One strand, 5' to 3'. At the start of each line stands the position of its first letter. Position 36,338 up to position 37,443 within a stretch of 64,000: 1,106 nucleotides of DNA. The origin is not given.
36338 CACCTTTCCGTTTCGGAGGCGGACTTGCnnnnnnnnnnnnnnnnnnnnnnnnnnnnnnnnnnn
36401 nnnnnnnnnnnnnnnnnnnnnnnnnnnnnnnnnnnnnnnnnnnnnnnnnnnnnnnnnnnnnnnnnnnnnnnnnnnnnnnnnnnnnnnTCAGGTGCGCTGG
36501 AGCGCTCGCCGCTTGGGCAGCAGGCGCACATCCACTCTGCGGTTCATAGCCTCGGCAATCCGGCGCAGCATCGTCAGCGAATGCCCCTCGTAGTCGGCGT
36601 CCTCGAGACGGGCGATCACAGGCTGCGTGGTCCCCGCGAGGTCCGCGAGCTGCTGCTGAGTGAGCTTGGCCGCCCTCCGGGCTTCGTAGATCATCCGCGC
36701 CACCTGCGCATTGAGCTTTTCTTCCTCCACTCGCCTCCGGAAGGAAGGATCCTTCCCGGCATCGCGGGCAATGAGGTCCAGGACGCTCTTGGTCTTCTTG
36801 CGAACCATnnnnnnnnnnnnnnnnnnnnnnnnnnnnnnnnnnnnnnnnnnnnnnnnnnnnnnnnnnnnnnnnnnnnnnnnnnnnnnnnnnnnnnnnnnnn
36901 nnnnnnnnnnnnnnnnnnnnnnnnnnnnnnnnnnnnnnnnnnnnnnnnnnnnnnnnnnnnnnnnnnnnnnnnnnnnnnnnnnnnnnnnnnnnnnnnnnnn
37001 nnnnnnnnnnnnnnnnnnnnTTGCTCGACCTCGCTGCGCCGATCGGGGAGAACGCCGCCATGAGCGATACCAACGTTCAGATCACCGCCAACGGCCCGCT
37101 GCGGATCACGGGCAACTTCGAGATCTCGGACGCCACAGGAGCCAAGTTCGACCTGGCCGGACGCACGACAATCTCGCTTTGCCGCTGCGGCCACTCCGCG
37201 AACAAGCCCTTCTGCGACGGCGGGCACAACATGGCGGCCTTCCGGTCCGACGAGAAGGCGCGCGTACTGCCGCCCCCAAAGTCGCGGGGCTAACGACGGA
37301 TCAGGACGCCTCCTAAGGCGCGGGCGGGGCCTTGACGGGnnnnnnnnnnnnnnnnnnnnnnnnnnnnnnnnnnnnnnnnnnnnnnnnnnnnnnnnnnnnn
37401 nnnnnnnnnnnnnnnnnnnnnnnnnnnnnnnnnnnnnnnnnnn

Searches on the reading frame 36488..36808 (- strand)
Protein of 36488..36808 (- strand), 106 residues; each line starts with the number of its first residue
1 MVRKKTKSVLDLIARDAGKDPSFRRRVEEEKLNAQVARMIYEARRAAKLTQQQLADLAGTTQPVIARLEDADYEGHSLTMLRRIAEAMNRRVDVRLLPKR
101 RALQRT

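Call 14: search_protein_families(library=pfam, proteins=[window:36488-36808:-], max_evalue=0.01)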
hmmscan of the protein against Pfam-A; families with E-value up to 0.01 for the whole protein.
window:36488-36808:- (106 aa): 6 families
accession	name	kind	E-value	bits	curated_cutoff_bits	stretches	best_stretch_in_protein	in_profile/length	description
PF13744.12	HTH_37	-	1.1e-09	38.4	27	1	26-95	9-78/80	Helix-turn-helix domain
PF01381.28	HTH_3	-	6.3e-08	33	23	1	40-92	1-52/55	Helix-turn-helix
PF13560.12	HTH_31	-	2.1e-05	25.2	27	1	40-89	6-55/64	Helix-turn-helix domain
PF12844.13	HTH_19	-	4.3e-05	23.8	30.2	1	38-88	2-51/64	Helix-turn-helix domain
PF10252.14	PP28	-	0.00095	20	25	1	4-58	8-60/82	Casein kinase substrate phosphoprotein PP28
PF13545.12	HTH_Crp_2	-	0.0072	16.7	27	0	47-67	21-41/70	Crp-like helix-turn-helix domain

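Call 71: search_protein_families(library=phrogs, proteins=[window:36488-36808:-], max_evalue=0.01)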
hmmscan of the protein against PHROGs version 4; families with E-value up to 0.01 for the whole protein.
window:36488-36808:- (106 aa): 15 families
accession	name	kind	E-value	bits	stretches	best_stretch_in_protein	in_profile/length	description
phrog_1373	-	transcription regulation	2.4e-16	61.2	1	11-100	38-127/166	transcriptional regulator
phrog_2339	-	DNA, RNA and nucleotide metabolism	6.5e-10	39.9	1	30-99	20-89/98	HTH DNA binding protein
phrog_5823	-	transcription regulation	3.9e-07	30.6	1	36-89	7-60/404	transcriptional regulator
phrog_4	-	transcription regulation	4.3e-06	27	1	36-92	137-188/400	transcriptional repressor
phrog_7241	-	transcription regulation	3.9e-05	24.7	1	43-93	69-118/122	transcriptional regulator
phrog_6831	-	transcription regulation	7.1e-05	23.7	1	45-83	15-53/68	transcriptional regulator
phrog_2439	-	transcription regulation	0.00011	22.2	1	38-94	10-65/367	transcriptional regulator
phrog_7950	-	transcription regulation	0.00014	22.9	1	44-71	16-43/68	transcriptional repressor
phrog_4583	-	transcription regulation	0.00023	22.1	1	29-92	4-66/81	transcriptional repressor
phrog_24325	-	transcription regulation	0.00031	22.1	1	35-92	52-109/133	transcriptional regulator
phrog_3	-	transcription regulation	0.00036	21.4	1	35-94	88-142/430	transcriptional repressor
phrog_8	-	transcription regulation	0.00058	20.4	1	28-90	69-210/346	transcriptional regulator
phrog_2328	-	transcription regulation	0.00062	20.6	1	36-92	16-71/128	transcriptional repressor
phrog_296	-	integration and excision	0.0022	17.7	1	24-92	216-284/626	DNA transposition protein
phrog_3951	-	unknown function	0.0026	18.3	1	31-75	240-284/301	-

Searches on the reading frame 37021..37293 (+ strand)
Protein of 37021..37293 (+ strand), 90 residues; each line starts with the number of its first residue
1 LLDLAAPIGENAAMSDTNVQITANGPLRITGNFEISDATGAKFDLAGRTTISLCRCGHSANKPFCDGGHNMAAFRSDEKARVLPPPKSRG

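Call 14: search_protein_families(library=pfam, proteins=[window:37021-37293:+], max_evalue=0.01)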
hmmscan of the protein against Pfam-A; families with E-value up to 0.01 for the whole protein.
window:37021-37293:+ (90 aa): 1 family
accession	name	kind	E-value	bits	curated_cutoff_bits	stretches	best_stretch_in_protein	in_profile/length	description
PF09360.15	zf-CDGSH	-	1.4e-18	67.3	29.5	1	24-70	1-48/48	Iron-binding zinc finger CDGSH type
